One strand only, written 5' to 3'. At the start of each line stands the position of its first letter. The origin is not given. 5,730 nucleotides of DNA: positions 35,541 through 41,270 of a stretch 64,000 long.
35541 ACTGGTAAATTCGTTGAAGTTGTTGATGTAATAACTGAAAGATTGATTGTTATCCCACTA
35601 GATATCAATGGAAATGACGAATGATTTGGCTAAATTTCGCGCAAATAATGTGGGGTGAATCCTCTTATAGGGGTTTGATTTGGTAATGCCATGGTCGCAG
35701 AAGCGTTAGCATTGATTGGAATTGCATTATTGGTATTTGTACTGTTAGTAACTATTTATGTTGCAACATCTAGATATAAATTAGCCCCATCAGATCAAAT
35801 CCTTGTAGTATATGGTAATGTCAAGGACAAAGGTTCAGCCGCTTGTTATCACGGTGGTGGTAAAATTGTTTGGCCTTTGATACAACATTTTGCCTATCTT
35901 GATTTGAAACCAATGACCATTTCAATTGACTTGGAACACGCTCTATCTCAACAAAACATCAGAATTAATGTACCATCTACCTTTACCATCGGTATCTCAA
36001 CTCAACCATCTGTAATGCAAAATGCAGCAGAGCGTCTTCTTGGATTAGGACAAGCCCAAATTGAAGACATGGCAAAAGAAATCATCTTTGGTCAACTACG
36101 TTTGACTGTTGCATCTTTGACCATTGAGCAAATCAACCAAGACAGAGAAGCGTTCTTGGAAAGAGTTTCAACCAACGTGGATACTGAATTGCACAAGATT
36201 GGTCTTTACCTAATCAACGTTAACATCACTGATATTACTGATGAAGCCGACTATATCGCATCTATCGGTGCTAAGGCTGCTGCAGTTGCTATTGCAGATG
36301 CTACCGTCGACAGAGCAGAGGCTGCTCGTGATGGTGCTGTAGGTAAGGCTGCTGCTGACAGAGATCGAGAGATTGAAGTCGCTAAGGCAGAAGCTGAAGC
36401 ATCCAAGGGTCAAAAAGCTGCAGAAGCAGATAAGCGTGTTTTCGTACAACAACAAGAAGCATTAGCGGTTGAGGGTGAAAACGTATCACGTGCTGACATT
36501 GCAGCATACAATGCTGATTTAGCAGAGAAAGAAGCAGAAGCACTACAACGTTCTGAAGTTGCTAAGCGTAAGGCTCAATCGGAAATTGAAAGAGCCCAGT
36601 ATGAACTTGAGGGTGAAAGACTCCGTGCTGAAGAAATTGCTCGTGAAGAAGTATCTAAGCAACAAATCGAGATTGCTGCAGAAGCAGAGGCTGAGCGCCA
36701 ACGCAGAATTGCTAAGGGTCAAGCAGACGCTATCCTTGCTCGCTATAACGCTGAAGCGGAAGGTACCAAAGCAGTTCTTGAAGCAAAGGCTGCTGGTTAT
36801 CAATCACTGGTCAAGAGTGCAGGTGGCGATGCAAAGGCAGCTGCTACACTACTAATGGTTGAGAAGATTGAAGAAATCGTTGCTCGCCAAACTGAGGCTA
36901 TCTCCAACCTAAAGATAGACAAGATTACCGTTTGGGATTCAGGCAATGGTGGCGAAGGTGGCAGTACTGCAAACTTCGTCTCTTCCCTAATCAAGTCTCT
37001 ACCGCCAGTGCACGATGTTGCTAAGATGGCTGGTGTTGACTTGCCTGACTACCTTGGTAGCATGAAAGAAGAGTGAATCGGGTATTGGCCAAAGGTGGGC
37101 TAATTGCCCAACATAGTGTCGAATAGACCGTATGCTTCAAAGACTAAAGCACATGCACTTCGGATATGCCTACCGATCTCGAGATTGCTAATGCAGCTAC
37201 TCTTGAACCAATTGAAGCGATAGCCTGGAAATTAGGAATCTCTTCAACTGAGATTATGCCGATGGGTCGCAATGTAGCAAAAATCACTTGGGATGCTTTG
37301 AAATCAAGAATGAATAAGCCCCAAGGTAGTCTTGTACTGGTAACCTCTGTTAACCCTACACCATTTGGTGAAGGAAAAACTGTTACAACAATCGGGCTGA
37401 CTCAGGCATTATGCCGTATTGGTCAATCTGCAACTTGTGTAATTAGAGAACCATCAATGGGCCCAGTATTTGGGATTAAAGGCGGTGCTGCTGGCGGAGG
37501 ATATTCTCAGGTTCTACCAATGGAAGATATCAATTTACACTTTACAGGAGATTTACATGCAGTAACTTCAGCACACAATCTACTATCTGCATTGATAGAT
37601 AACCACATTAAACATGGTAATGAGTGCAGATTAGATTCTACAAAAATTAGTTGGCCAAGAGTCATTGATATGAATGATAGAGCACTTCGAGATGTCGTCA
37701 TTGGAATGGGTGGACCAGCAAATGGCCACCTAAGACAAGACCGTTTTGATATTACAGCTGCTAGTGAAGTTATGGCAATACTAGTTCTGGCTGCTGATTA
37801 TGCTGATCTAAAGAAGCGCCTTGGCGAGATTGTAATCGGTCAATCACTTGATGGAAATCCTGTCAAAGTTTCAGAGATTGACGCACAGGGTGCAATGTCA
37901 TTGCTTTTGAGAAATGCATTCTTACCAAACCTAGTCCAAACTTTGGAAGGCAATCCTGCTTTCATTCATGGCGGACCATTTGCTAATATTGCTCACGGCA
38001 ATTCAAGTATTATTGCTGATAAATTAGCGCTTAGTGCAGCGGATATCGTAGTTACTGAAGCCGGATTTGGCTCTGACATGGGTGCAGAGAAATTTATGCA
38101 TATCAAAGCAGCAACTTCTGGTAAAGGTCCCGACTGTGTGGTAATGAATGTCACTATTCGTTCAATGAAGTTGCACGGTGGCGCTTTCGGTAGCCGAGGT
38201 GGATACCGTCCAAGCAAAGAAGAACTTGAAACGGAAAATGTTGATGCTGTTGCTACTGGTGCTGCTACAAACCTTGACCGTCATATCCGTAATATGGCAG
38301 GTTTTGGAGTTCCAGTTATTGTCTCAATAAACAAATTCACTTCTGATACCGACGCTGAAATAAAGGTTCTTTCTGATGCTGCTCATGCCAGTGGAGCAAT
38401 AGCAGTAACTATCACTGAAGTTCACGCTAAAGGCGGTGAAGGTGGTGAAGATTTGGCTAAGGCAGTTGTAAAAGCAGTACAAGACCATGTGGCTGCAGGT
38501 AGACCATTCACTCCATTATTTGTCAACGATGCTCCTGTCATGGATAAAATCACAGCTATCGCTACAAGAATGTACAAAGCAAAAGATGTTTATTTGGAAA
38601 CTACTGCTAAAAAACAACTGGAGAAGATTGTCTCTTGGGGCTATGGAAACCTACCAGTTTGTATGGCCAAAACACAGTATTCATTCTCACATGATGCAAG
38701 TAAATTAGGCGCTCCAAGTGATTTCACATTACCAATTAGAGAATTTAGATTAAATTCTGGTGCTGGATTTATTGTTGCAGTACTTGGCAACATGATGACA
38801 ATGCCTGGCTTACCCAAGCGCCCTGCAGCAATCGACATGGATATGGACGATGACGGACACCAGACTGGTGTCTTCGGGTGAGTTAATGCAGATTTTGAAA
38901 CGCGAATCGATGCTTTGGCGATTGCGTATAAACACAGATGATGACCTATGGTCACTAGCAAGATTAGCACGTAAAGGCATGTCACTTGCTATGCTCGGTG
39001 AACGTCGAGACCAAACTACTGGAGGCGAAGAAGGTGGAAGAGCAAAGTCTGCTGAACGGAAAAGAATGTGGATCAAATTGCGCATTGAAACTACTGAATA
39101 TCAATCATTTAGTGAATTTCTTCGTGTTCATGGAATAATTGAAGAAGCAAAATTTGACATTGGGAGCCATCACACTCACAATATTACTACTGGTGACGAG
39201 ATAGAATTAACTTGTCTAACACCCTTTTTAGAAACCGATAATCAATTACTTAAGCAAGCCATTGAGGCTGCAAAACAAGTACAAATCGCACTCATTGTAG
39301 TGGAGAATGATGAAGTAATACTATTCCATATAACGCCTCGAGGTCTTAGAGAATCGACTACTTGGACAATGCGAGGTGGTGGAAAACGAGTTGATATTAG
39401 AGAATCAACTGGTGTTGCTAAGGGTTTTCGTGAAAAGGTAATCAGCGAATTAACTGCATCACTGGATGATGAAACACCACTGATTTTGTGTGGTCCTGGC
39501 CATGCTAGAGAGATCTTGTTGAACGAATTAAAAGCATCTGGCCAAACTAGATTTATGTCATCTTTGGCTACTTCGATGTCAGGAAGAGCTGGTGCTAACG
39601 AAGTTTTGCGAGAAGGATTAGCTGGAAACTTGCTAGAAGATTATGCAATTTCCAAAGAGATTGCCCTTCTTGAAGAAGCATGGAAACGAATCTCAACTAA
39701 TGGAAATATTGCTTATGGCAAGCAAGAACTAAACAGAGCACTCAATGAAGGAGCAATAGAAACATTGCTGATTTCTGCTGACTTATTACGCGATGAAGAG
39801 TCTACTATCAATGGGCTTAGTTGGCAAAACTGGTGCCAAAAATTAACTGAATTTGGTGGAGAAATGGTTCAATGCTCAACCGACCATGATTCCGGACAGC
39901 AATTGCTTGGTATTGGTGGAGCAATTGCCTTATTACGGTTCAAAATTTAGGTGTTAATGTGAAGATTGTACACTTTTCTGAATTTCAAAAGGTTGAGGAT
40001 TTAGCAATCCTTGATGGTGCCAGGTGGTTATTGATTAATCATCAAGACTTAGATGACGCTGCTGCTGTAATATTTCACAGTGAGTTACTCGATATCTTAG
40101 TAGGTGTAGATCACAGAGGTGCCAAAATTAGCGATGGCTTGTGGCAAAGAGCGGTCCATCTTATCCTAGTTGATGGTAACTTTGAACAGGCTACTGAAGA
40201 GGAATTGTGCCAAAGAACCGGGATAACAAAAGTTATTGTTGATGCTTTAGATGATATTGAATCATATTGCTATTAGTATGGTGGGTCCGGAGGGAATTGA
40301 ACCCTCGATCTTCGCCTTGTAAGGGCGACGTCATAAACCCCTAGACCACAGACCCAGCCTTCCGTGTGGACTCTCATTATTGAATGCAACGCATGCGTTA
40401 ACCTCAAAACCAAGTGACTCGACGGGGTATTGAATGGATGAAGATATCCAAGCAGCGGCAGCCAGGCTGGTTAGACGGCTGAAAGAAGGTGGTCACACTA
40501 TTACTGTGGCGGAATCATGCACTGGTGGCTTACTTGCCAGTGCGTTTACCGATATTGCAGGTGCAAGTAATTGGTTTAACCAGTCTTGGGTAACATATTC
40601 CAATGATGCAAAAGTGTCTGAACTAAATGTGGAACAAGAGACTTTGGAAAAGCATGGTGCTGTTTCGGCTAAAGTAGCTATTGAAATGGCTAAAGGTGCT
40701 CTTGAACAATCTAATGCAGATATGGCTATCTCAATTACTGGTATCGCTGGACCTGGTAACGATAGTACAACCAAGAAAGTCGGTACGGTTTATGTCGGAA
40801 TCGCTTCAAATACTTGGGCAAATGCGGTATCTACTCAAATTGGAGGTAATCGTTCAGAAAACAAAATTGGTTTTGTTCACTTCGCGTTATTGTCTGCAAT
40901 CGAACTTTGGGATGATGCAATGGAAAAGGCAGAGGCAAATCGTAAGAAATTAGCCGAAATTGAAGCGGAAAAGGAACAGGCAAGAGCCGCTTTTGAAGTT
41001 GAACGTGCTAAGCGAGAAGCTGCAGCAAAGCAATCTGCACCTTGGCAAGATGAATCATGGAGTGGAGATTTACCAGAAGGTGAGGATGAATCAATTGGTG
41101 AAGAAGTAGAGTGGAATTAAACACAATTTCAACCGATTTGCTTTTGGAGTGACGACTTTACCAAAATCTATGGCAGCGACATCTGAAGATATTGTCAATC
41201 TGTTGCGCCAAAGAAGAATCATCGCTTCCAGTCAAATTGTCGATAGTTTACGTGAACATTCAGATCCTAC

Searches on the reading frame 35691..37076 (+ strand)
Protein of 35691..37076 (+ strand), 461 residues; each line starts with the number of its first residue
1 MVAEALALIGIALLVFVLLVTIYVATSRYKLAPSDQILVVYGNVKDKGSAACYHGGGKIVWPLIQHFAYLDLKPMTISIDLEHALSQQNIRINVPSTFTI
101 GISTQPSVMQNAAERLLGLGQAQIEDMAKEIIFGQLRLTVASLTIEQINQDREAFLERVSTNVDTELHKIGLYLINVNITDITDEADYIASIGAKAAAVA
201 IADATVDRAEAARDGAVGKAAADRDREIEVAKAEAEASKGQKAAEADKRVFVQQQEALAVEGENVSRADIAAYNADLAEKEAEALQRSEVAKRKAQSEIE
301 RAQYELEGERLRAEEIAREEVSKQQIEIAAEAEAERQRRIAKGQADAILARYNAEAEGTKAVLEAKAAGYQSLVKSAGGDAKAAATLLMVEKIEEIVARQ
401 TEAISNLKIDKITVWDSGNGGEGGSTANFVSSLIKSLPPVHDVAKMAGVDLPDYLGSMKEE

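Call 42: search_protein_families(library=pfam, proteins=[window:35691-37076:+], max_evalue=0.0001)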
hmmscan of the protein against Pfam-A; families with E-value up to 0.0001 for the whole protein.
window:35691-37076:+ (461 aa): 2 families
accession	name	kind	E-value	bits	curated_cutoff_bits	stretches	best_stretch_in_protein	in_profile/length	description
PF01145.31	Band_7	-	3.3e-29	102.6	23.6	1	32-211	3-174/176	SPFH domain / Band 7 family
PF15975.10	Flot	-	5.7e-08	33.3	27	1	333-428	1-96/124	Flotillin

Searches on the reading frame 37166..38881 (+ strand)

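Call 42: search_protein_families(library=pfam, proteins=[window:37166-38881:+], max_evalue=0.0001)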
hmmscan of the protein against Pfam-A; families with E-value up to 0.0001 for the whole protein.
window:37166-38881:+ (571 aa): 1 family
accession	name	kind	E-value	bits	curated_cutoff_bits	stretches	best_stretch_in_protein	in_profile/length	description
PF01268.25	FTHFS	-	8.7e-242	803.7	27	1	3-570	2-556/556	Formate--tetrahydrofolate ligase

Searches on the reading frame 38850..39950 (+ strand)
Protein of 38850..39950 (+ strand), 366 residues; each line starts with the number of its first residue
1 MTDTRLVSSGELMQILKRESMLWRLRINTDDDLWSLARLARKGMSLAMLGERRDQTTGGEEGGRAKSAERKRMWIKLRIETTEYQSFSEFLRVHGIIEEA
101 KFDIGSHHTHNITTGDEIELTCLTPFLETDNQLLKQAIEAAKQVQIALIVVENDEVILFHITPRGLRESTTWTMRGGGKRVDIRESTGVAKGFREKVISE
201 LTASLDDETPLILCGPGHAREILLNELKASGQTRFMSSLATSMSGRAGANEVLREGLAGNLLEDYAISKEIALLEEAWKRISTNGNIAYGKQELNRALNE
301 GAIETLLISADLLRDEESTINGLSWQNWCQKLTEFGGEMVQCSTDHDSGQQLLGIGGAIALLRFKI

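Call 42: search_protein_families(library=pfam, proteins=[window:38850-39950:+], max_evalue=0.0001)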
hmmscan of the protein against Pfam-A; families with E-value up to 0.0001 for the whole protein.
window:38850-39950:+ (366 aa): 2 families
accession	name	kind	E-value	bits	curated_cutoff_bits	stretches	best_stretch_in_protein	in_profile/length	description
PF03465.20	eRF1_3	-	1.5e-18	67.6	25.8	1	268-366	2-106/106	eRF1 domain 3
PF03463.20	eRF1_1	-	2.9e-16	60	23.8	1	14-122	7-108/123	eRF1 domain 1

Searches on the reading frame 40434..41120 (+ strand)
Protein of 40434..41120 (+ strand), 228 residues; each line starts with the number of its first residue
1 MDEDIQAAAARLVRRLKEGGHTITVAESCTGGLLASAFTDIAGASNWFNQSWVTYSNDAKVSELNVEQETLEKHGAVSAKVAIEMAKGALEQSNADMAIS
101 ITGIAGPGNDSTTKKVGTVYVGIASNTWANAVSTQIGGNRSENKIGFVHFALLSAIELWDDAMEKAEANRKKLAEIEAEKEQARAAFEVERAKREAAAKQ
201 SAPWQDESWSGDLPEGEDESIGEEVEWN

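Call 42: search_protein_families(library=pfam, proteins=[window:40434-41120:+], max_evalue=0.0001)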
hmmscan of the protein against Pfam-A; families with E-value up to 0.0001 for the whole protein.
window:40434-41120:+ (228 aa): 1 family
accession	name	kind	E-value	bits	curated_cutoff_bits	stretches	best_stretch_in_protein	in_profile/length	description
PF02464.23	CinA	-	1.6e-51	174.4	23.5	1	7-153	3-149/155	Competence-damaged protein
